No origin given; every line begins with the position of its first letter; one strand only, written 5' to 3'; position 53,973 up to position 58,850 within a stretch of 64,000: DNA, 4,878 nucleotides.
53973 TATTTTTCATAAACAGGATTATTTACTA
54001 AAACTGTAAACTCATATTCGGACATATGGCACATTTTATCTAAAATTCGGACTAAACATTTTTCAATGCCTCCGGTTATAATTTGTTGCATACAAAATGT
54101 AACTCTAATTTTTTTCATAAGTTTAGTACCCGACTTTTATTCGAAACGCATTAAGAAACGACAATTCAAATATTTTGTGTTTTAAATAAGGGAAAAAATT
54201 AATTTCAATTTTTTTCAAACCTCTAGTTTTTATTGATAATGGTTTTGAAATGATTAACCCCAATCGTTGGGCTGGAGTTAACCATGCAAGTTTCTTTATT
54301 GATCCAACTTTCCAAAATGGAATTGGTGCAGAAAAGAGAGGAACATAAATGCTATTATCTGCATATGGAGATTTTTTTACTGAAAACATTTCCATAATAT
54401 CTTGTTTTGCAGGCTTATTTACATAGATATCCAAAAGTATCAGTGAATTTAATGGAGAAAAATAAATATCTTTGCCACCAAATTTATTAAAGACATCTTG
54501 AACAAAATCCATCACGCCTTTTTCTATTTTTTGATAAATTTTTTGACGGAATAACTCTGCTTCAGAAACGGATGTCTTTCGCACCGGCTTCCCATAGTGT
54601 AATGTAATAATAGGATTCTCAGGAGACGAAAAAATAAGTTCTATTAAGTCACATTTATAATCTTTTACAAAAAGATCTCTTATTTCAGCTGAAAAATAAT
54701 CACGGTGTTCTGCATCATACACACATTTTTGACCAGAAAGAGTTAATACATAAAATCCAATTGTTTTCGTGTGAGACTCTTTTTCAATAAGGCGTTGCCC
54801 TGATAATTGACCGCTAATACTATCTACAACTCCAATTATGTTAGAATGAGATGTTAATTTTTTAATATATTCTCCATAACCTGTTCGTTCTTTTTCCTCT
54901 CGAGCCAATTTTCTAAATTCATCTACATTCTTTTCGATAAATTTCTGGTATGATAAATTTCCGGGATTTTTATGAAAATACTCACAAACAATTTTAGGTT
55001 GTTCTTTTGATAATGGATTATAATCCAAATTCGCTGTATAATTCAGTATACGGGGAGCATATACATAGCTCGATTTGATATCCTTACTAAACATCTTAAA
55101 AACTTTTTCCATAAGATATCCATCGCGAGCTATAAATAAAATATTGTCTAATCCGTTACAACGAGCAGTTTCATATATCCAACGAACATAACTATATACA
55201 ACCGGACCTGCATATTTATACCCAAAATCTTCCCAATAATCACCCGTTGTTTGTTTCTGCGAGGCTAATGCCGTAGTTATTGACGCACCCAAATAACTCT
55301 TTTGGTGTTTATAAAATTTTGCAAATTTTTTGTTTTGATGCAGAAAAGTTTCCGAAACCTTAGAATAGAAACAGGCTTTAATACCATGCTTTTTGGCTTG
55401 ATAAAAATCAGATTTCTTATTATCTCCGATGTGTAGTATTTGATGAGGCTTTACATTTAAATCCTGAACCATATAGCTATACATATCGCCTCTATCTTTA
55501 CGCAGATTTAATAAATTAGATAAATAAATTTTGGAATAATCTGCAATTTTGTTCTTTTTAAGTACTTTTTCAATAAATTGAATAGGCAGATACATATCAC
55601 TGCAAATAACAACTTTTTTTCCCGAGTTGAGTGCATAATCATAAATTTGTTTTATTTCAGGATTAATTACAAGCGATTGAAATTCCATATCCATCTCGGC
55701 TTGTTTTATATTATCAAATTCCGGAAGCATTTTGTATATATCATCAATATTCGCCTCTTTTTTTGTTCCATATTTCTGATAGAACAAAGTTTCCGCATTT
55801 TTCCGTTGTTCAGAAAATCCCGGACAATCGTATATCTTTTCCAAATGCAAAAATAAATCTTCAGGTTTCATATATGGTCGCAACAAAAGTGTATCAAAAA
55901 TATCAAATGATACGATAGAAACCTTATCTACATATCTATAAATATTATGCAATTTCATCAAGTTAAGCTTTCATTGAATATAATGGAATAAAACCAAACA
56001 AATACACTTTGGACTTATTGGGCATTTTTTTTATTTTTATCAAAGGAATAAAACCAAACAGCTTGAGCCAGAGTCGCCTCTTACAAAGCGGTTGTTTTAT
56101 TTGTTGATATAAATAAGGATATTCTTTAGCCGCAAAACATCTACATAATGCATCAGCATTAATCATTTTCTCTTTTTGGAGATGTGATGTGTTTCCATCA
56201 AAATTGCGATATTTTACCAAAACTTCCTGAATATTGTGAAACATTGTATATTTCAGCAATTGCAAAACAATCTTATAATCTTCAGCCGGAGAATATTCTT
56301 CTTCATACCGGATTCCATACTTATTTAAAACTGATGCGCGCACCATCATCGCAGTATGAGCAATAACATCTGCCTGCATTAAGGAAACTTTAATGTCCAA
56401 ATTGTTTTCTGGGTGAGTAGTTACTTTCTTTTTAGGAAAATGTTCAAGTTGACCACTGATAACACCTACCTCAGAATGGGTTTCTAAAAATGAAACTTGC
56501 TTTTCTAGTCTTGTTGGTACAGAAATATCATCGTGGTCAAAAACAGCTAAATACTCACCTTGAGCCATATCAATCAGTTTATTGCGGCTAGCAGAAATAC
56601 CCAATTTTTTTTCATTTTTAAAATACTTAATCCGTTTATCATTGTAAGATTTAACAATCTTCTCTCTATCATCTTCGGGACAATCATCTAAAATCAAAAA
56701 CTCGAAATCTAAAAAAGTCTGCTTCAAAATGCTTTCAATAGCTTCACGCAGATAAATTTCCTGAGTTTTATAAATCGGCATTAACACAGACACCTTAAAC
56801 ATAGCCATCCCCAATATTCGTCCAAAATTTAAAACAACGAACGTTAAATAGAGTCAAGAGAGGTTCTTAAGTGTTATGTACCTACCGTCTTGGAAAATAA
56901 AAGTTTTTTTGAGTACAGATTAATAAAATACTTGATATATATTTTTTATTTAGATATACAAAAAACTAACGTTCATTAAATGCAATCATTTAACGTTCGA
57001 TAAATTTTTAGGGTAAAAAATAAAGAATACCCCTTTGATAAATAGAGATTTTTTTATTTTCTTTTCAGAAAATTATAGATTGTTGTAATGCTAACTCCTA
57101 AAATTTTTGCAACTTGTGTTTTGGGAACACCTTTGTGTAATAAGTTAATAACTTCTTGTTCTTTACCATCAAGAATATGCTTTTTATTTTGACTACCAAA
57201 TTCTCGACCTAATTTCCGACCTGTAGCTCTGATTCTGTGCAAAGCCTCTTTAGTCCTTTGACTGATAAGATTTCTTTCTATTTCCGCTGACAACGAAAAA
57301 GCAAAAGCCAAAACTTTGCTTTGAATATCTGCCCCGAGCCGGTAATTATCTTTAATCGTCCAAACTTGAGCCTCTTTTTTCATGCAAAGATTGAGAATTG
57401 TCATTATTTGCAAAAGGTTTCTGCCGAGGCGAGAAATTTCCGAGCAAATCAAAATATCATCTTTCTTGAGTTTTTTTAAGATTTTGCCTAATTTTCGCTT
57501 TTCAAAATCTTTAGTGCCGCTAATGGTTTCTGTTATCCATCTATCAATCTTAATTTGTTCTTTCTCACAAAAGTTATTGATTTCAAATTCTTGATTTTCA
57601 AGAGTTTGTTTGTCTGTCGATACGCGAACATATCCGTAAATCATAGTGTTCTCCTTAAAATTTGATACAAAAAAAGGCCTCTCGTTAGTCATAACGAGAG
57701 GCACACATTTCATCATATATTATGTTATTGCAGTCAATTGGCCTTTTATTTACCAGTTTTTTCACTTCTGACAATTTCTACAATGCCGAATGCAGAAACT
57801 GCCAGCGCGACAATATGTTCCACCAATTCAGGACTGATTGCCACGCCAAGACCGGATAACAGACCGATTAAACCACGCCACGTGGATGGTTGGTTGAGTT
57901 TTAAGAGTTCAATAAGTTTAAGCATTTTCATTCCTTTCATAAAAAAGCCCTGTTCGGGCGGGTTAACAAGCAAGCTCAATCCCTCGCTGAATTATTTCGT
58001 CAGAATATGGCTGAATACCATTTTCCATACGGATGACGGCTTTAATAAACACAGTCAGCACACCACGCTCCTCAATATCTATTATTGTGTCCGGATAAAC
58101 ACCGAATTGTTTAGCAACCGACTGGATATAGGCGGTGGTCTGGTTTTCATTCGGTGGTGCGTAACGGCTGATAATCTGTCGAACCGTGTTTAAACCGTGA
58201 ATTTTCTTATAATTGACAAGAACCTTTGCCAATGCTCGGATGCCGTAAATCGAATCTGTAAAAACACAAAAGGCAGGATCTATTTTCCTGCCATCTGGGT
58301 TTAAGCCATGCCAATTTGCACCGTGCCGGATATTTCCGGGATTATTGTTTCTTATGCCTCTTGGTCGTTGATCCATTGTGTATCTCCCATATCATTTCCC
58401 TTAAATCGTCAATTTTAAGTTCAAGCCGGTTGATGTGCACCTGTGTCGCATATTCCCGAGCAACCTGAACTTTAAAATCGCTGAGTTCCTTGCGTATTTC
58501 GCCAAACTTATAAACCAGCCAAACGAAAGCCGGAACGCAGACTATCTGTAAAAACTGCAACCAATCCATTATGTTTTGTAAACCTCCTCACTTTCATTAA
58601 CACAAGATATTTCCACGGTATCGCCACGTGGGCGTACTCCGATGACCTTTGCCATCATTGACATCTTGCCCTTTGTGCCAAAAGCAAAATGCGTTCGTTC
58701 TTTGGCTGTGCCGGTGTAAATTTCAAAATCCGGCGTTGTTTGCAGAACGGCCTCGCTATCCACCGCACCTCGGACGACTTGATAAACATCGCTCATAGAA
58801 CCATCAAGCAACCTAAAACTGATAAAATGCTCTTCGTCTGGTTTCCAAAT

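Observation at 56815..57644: Candidate invertible promoter between a Hin/Mpi-type serine invertase and a 5-gene surface-glycan decoration operon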

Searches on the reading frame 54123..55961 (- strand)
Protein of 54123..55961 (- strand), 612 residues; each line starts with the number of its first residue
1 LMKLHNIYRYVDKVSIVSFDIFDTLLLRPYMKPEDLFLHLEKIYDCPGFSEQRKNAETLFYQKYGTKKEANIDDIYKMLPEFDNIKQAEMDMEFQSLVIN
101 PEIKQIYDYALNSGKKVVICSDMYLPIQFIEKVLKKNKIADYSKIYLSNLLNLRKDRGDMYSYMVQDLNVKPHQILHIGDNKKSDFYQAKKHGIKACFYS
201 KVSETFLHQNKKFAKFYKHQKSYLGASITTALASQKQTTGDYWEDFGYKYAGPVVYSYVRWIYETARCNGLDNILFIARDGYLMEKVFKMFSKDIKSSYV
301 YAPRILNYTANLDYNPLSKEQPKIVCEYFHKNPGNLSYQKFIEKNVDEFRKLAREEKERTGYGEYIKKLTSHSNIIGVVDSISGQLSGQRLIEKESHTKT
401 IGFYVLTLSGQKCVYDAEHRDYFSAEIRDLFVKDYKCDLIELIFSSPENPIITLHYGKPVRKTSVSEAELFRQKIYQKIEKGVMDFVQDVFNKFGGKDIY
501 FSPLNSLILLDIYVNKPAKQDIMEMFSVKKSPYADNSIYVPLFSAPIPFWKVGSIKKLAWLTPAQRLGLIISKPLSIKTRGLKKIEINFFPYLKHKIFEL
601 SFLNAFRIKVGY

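Call 6: search_protein_families(library=pfam, proteins=[window:54123-55961:-], max_evalue=0.001)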
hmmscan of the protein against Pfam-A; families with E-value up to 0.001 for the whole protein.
window:54123-55961:- (612 aa): 2 families
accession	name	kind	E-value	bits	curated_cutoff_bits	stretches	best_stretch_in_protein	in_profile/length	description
PF13419.12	HAD_2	-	4.6e-06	27.3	23.8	1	72-197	60-176/178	Haloacid dehalogenase-like hydrolase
PF00702.32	Hydrolase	-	0.00089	20.1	26.4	0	86-185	86-183/191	haloacid dehalogenase-like hydrolase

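Call 51: search_protein_families(library=ncbifam, proteins=[window:54123-55961:-], max_evalue=0.00001)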
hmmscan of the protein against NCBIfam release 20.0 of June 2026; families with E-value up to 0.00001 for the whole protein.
window:54123-55961:- (612 aa): 3 families
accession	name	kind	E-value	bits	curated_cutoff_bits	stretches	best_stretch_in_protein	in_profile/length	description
TIGR02252.1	DREG-2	subfamily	4.2e-08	33.2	155.2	1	99-197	106-202/203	HAD hydrolase, REG-2-like, family IA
NF008018.0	PRK10748.1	equivalog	8.5e-07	28.4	225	0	157-208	165-216/238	5-amino-6-(5-phospho-D-ribitylamino)uracil phosphatase YigB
TIGR01549.1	HAD-SF-IA-v1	subfamily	1e-06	29.2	23.3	0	113-193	75-149/149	HAD-IA family hydrolase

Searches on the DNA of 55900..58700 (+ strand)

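Call 11: search_dna_similar(query=window:55900-58700:+, collection=phages, mode=distant, max_rows=15)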
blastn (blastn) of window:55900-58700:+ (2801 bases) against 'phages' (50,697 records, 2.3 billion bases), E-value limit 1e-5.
Records with a match: 5; places in all: 5; records where one place covers at least 80% of the query: 0.
Best place of each record, by identity: 80-90% 1; 60-80% 4.
By first word of the organism name: Bacteriophage 3; Bacteroides 2.
By host as written in the record: - 3; Bacteroides fragilis 2.
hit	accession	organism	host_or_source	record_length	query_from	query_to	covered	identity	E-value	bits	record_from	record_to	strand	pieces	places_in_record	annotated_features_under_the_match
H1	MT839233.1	Bacteriophage sp.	human fecal samples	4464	2077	2671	21%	82.6%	3e-171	609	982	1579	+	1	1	record has no annotation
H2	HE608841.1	Bacteroides phage B124-14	Bacteroides fragilis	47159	1342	1746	14%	68.8%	3e-32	148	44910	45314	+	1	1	putative resolvase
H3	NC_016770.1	Bacteroides phage B124-14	Bacteroides fragilis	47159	1342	1746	14%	68.8%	3e-32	148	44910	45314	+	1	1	DNA invertase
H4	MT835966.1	Bacteriophage sp.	human fecal samples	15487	563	891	12%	66.4%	3e-13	85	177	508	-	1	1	record has no annotation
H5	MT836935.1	Bacteriophage sp.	human fecal samples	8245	1378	1600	8%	68.4%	3e-12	82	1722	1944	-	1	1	record has no annotation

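Call 12: search_dna_similar(query=window:55900-58700:+, collection=plasmids, mode=distant, max_rows=15)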
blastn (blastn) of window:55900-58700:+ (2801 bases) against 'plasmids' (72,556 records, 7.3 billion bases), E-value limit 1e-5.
Records with a match: 3; places in all: 3; records where one place covers at least 80% of the query: 0.
Best place of each record, by identity: 60-80% 3.
By first word of the organism name: Prevotella 1; Phocaeicola 1; Campylobacter 1.
By predicted mobility (MOB-suite, as given by PLSDB): non-mobilizable 2; conjugative 1.
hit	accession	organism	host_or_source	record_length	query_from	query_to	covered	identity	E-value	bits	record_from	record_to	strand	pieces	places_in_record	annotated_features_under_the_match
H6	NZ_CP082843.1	Prevotella nigrescens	-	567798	1341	1746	14%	67.7%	1e-29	140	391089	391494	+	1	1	master DNA invertase Mpi family serine-type recombinase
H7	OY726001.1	Phocaeicola massiliensis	-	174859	1348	1745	14%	65.6%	2e-15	94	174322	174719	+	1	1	record has no annotation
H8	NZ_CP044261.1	Campylobacter armoricus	Whole genome sequence,river surface ...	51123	1342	1429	3%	76.1%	8e-7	65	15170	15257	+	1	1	recombinase family protein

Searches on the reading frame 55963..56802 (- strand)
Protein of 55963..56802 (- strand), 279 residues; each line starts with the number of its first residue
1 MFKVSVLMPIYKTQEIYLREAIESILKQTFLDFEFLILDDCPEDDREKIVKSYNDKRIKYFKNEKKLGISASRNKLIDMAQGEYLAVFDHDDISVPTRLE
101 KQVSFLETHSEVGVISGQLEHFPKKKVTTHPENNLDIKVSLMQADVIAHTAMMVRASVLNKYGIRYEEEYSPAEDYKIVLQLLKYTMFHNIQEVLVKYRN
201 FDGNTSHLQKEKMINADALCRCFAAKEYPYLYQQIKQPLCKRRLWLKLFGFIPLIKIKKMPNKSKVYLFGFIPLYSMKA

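Call 6: search_protein_families(library=pfam, proteins=[window:55963-56802:-], max_evalue=0.001)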
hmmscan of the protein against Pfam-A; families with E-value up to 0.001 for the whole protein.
window:55963-56802:- (279 aa): 3 families
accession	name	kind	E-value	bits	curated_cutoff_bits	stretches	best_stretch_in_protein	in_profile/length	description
PF00535.33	Glycos_transf_2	-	1.8e-29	103.3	23.3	1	5-133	1-130/168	Glycosyl transferase family 2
PF10111.15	Glyco_tranf_2_2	-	4.4e-11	43.2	27.3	1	5-107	1-107/276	Glycosyltransferase like family 2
PF13641.12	Glyco_tranf_2_3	-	4e-10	40.5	27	1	4-182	3-194/230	Glycosyltransferase like family 2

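Call 16: find_encoding_contigs(protein=window:55963-56802:-, flank=4000, max_places=10)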
Protein window:55963-56802:- (279 aa): 1 contig read that carries it; 1 place shown.
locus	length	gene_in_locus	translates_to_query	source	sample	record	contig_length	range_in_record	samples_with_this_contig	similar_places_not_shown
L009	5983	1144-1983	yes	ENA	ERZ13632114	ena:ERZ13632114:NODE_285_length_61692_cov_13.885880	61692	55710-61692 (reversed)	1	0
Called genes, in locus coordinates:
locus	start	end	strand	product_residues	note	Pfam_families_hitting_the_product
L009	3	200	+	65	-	?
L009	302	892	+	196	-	PF00239:Resolvase, PF13384:HTH_23 (faint), PF02796:HTH_7 (weak)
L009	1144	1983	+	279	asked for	PF00535:Glycos_transf_2, PF10111:Glyco_tranf_2_2, PF13641:Glyco_tranf_2_3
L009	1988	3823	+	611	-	PF13419:HAD_2 (weak)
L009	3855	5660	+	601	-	PF00534:Glycos_transf_1, PF13692:Glyco_trans_1_4, PF25087:GMPPB_C (faint), PF00132:Hexapep, PF14602:Hexapep_2 (weak)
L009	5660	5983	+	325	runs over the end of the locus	PF04991:LicD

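Call 43: search_protein_families(library=phrogs, proteins=[window:55963-56802:-], max_evalue=0.00001)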
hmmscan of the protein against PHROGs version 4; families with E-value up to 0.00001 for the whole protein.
window:55963-56802:- (279 aa): 2 families
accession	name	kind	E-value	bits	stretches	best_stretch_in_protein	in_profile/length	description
phrog_22739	-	moron, auxiliary metabolic gene and host takeover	7.9e-10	39.3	1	1-190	1-196/327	GtrB-like O-antigen conversion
phrog_14775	-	moron, auxiliary metabolic gene and host takeover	6.1e-07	30.3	1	55-199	36-181/203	glycosyltransferase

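Call 51: search_protein_families(library=ncbifam, proteins=[window:55963-56802:-], max_evalue=0.00001)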
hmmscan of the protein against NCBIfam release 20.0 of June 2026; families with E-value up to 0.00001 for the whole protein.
window:55963-56802:- (279 aa): 14 families
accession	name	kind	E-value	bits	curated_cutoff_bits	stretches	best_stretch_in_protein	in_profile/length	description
NF053739.1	GlytfEpsEBac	equivalog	1.5e-33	116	450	1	3-202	2-206/265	glycosyltransferase EpsE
NF047683.1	TeichurnBiosyTuaG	equivalog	1.3e-22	80.7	400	1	3-202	7-207/252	teichuronic acid biosynthesis protein TuaG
NF007453.0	PRK10018.1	equivalog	7.7e-18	65.1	382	1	4-102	8-107/280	colanic acid biosynthesis glycosyltransferase WcaA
NF050050.1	ProtGlycPglI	equivalog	2e-17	63.6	500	1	2-103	2-105/306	GalNAc(5)-diNAcBac-PP-undecaprenol beta-1,3-glucosyltransferase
TIGR04017.1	WcaA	equivalog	3.4e-17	62.9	495.75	1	4-101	7-105/279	colanic acid biosynthesis glycosyltransferase WcaA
NF041394.1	GtaseAglG_Halo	equivalog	1.7e-15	57.1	440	1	3-123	2-124/304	glucosyl-dolichyl phosphate glucuronosyltransferase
NF007482.0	PRK10073.1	equivalog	1.6e-14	53.7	423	1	3-104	7-108/334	glycosyltransferase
NF038299.1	EPS_HpsN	equivalog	1.3e-12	47.3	425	1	3-128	2-126/317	hormogonium polysaccharide biosynthesis glycosyltransferase HpsN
NF038302.1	EPS_HpsE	equivalog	5.1e-12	45.4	300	1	4-121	3-126/307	hormogonium polysaccharide biosynthesis glycosyltransferase HpsE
TIGR04440.1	glyco_TIGR04440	domain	1.9e-10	40.9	70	1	3-172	1-174/215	TIGR00180 family glycosyltransferase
TIGR04009.1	wcaE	equivalog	9.5e-09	34.9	369.2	1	21-194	22-191/248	colanic acid biosynthesis glycosyltransferase WcaE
TIGR03937.1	PgaC_IcaA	equivalog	2.1e-08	33.5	422.3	1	3-117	46-161/407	poly-beta-1,6-N-acetyl-D-glucosamine synthase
NF041875.1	EPS_EpsD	equivalog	7.1e-08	32.2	370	1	4-121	1-118/325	exopolysaccharide biosynthesis glycosyltransferase EpsD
TIGR03965.1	mycofact_glyco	equivalog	7.7e-07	28.3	280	1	3-117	75-189/467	mycofactocin biosynthesis glycosyltransferase MftF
